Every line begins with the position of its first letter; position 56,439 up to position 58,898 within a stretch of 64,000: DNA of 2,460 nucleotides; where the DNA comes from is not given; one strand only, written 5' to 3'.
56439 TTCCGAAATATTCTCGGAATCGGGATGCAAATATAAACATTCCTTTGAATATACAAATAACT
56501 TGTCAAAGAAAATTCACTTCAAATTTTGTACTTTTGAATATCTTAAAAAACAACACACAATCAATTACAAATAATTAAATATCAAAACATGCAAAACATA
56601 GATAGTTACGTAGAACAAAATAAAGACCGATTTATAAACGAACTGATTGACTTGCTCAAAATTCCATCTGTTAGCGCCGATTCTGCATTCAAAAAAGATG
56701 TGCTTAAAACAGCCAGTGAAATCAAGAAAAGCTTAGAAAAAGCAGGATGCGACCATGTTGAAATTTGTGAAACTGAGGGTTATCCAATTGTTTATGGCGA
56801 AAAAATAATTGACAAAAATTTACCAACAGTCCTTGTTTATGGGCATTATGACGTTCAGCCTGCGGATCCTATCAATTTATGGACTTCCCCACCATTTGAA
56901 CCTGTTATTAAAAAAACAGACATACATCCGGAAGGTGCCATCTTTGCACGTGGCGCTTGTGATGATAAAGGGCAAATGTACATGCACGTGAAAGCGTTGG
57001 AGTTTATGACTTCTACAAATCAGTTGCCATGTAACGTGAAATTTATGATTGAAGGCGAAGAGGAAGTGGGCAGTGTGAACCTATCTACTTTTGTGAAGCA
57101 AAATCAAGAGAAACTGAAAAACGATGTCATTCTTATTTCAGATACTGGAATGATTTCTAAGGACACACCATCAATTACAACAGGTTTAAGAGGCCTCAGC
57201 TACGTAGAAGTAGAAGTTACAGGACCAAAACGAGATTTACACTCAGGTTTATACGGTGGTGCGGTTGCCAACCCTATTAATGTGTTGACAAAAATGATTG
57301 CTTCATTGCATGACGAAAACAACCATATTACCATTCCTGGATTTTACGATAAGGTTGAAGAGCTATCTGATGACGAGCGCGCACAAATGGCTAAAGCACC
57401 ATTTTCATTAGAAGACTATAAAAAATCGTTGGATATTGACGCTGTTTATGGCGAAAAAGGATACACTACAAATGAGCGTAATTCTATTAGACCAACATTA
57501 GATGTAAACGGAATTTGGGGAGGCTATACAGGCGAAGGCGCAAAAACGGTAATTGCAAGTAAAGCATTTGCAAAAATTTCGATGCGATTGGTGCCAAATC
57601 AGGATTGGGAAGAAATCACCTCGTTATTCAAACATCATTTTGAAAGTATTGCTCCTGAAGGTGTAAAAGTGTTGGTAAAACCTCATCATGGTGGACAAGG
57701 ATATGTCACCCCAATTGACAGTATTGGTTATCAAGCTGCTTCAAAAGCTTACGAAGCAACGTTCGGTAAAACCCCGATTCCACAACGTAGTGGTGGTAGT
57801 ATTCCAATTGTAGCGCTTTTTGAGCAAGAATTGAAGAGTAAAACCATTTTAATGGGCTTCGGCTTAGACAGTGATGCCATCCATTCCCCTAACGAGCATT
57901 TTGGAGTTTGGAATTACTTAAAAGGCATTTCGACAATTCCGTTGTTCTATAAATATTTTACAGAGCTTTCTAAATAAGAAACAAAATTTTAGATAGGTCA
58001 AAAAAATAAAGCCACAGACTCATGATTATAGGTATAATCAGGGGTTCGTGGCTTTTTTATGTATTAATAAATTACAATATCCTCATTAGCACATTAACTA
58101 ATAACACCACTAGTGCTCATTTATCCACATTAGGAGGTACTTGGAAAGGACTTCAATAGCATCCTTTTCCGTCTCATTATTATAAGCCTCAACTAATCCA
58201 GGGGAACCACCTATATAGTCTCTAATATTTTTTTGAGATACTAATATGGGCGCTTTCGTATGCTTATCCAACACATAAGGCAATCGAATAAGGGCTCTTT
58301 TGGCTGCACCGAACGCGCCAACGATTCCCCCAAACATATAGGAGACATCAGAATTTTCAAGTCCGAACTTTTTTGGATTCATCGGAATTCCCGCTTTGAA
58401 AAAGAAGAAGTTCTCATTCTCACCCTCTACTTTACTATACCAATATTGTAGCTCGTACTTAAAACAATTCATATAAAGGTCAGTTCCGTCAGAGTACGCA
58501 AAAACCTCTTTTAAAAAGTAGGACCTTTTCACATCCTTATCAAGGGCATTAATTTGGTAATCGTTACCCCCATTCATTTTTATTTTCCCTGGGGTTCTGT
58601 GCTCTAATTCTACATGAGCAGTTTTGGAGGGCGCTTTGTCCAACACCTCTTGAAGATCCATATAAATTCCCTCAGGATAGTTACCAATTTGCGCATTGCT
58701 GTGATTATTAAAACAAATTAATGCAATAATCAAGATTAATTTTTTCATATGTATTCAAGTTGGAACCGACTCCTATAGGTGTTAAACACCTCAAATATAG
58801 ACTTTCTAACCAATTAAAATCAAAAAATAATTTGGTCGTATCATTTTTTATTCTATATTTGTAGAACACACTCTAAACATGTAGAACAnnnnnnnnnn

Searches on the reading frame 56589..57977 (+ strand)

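Call 48: search_protein_families(library=pfam, proteins=[window:56589-57977:+])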
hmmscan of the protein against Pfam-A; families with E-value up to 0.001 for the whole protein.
window:56589-57977:+ (462 aa): 2 families
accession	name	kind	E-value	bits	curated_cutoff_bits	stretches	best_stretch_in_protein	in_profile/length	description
PF01546.33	Peptidase_M20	-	2.4e-26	93.4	24.6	1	82-449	1-199/206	Peptidase family M20/M25/M40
PF07687.19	M20_dimer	-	1.8e-20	73.3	21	1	199-358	2-106/107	Peptidase dimerisation domain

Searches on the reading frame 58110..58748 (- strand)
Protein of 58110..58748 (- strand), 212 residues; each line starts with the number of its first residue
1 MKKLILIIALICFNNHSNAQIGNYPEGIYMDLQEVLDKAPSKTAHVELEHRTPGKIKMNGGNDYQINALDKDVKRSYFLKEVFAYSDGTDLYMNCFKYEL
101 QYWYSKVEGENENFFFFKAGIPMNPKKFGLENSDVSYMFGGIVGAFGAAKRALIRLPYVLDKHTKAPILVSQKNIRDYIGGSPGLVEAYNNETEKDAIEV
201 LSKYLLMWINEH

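Call 48: search_protein_families(library=pfam, proteins=[window:58110-58748:-])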
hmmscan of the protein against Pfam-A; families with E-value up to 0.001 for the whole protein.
window:58110-58748:- (212 aa): 1 family
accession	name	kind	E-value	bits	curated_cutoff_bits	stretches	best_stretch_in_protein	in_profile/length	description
PF20201.3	DUF6563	-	5.1e-43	147.4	27.1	1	28-210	2-189/191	Family of unknown function (DUF6563)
